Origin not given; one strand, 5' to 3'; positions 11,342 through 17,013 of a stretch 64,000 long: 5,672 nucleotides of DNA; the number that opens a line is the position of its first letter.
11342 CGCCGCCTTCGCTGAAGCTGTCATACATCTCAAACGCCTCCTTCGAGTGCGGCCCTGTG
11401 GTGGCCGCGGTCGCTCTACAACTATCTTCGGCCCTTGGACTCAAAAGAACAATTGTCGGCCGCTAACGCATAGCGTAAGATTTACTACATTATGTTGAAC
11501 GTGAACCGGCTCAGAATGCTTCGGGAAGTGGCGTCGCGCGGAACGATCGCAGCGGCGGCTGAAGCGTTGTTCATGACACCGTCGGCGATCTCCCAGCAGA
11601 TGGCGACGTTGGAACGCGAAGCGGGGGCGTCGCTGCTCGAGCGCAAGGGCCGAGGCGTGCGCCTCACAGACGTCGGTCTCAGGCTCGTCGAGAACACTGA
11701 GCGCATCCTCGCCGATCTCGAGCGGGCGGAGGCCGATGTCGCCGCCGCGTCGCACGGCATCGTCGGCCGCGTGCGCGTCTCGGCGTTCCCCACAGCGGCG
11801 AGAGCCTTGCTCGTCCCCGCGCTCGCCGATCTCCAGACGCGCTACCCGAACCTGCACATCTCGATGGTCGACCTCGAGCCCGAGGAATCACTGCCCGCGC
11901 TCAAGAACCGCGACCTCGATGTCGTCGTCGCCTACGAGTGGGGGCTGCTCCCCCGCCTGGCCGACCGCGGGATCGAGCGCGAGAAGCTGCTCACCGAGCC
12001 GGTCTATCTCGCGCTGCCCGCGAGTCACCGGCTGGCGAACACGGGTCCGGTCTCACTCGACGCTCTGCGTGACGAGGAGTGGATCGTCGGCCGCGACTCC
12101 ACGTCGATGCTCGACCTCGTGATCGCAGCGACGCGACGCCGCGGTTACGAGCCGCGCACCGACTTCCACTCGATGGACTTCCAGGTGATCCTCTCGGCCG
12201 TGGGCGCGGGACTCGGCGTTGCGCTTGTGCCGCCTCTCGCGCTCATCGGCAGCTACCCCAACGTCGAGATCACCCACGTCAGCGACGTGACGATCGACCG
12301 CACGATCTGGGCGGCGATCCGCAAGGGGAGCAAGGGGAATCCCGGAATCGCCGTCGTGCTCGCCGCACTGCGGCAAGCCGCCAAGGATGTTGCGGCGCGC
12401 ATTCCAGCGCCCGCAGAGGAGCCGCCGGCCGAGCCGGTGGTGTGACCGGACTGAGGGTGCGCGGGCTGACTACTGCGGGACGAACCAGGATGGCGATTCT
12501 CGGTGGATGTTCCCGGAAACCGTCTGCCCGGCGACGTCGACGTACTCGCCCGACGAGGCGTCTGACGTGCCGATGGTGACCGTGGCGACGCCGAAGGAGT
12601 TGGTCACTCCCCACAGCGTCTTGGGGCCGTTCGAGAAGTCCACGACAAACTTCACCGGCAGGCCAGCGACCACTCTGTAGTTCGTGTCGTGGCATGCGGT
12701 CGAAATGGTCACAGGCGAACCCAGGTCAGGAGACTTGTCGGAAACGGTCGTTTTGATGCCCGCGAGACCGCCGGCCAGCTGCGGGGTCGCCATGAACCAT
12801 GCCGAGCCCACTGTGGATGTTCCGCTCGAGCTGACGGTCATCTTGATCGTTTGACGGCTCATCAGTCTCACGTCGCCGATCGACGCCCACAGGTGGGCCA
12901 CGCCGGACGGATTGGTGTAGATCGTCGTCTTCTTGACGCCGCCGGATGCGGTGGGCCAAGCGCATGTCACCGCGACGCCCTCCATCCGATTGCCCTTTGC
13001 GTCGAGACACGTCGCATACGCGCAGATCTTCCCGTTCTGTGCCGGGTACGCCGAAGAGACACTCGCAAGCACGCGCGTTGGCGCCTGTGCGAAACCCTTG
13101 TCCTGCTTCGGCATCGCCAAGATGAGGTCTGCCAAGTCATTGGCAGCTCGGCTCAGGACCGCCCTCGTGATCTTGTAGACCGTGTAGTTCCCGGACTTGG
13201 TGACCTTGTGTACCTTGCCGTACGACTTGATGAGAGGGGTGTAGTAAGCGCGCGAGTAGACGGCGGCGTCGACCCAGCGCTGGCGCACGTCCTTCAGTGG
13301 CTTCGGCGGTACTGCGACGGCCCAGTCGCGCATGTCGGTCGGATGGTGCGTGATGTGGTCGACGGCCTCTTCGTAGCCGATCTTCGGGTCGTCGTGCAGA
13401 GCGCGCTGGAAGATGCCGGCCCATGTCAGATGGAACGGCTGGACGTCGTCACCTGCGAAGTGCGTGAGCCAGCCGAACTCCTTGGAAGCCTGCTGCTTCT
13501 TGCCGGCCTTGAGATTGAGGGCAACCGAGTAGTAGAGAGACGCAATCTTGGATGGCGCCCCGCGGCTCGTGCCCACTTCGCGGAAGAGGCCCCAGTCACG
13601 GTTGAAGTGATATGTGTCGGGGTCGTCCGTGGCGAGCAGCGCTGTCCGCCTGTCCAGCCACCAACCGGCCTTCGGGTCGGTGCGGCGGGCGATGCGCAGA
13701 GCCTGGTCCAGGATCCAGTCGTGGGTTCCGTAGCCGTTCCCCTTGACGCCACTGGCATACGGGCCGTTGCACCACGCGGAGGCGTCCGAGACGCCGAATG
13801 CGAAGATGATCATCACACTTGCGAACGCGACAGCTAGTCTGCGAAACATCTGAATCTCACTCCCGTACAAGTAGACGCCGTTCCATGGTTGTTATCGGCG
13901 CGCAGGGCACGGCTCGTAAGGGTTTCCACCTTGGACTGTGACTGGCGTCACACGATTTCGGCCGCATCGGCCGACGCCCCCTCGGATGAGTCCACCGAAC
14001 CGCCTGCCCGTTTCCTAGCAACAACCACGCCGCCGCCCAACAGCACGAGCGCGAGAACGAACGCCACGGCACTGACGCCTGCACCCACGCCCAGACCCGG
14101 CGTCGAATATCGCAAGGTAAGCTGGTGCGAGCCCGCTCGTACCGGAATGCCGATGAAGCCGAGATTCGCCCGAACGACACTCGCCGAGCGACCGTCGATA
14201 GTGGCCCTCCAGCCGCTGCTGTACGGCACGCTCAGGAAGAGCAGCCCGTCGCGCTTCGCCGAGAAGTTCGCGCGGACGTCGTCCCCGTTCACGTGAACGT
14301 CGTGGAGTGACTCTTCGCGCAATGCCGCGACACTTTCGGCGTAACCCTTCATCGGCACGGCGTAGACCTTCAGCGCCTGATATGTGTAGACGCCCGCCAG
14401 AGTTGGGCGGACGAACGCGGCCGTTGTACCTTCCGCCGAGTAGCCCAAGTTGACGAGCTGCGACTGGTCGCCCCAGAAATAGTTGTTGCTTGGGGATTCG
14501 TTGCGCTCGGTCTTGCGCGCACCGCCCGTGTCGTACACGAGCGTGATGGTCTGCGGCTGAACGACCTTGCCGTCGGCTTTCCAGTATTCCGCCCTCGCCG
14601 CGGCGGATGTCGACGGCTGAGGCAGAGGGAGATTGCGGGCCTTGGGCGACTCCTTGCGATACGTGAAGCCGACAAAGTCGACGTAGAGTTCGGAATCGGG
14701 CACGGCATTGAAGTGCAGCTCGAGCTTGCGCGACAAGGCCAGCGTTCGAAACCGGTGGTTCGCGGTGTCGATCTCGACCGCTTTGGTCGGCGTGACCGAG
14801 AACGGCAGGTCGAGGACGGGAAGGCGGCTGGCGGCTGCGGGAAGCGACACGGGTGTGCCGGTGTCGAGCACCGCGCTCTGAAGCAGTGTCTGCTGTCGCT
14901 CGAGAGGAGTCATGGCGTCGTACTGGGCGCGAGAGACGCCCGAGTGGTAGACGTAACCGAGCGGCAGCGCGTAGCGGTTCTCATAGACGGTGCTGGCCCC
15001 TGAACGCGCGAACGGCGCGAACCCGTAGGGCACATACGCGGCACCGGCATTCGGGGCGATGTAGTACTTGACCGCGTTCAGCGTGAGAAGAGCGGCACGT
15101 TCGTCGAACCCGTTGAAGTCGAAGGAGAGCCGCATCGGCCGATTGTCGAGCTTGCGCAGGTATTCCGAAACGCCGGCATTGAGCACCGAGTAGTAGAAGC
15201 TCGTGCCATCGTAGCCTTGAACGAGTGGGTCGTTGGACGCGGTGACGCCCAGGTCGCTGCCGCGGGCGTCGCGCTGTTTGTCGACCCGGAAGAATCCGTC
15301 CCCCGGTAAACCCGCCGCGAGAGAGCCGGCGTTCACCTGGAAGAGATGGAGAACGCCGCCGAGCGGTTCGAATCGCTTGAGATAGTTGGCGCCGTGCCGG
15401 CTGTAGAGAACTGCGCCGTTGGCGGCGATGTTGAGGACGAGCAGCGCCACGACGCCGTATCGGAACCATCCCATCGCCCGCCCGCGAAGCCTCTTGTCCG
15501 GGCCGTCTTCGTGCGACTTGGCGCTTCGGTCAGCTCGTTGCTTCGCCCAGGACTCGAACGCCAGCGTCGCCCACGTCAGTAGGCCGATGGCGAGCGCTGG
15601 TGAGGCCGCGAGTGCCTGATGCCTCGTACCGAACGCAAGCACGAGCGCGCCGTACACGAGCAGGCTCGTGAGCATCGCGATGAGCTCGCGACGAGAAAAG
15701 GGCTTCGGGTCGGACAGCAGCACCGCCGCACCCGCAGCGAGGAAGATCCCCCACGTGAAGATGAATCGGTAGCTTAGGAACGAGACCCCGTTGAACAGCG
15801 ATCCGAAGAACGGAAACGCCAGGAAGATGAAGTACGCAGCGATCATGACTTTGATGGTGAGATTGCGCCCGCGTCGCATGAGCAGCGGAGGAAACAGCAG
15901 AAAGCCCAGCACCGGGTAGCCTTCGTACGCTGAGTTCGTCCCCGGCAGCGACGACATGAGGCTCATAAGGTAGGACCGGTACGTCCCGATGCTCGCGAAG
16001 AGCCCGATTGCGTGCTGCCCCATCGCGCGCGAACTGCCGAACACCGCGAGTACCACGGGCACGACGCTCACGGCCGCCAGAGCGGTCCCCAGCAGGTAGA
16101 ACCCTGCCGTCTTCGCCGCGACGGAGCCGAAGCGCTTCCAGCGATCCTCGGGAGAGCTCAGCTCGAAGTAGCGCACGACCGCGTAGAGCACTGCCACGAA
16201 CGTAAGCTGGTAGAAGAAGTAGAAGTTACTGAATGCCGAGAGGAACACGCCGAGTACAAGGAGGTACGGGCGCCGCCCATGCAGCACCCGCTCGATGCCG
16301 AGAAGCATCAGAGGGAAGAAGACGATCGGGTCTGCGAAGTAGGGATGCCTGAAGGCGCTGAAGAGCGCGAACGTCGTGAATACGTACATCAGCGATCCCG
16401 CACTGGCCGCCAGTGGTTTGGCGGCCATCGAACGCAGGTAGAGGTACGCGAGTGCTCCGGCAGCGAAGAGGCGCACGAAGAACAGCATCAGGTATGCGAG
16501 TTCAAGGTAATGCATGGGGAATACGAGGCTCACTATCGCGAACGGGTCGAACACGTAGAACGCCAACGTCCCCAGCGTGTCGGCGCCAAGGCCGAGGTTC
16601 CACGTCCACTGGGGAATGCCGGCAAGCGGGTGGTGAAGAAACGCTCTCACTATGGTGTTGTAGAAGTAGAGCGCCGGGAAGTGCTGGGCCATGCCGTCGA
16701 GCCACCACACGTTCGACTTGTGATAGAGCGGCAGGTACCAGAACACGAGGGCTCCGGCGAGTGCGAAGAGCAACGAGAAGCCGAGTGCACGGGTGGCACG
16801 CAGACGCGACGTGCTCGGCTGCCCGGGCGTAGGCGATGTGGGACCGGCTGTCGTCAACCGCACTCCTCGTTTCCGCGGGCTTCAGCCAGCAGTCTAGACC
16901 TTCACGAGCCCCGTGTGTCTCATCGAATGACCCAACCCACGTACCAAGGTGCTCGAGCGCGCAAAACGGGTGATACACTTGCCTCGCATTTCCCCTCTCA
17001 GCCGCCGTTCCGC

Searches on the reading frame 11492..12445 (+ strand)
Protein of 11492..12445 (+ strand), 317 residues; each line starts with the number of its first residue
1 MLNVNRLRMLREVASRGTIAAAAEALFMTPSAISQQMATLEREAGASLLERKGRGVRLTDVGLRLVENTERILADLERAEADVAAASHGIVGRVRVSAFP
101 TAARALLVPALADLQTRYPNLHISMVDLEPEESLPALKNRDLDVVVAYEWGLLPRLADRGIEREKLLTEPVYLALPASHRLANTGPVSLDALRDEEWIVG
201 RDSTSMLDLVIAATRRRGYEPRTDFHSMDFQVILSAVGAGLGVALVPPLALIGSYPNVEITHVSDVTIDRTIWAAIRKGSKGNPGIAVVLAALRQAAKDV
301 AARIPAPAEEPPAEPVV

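Call 53: search_protein_families(library=pfam, proteins=[window:11492-12445:+], max_evalue=0.00001)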
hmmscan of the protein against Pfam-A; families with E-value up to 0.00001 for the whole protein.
window:11492-12445:+ (317 aa): 2 families
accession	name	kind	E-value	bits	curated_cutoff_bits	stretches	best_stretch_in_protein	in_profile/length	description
PF03466.25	LysR_substrate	-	2.9e-41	141.6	28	1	89-297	3-208/209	LysR substrate binding domain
PF00126.33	HTH_1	-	2.7e-18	66.1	26.6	1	5-62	2-59/60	Bacterial regulatory helix-turn-helix protein, lysR family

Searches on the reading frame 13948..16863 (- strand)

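Call 53: search_protein_families(library=pfam, proteins=[window:13948-16863:-], max_evalue=0.00001)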
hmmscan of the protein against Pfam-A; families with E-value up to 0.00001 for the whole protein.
window:13948-16863:- (971 aa): 1 family
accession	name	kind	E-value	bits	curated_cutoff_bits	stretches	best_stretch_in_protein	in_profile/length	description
PF09586.16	YfhO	-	6.1e-103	346.2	28.5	1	35-931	6-835/835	Bacterial membrane protein YfhO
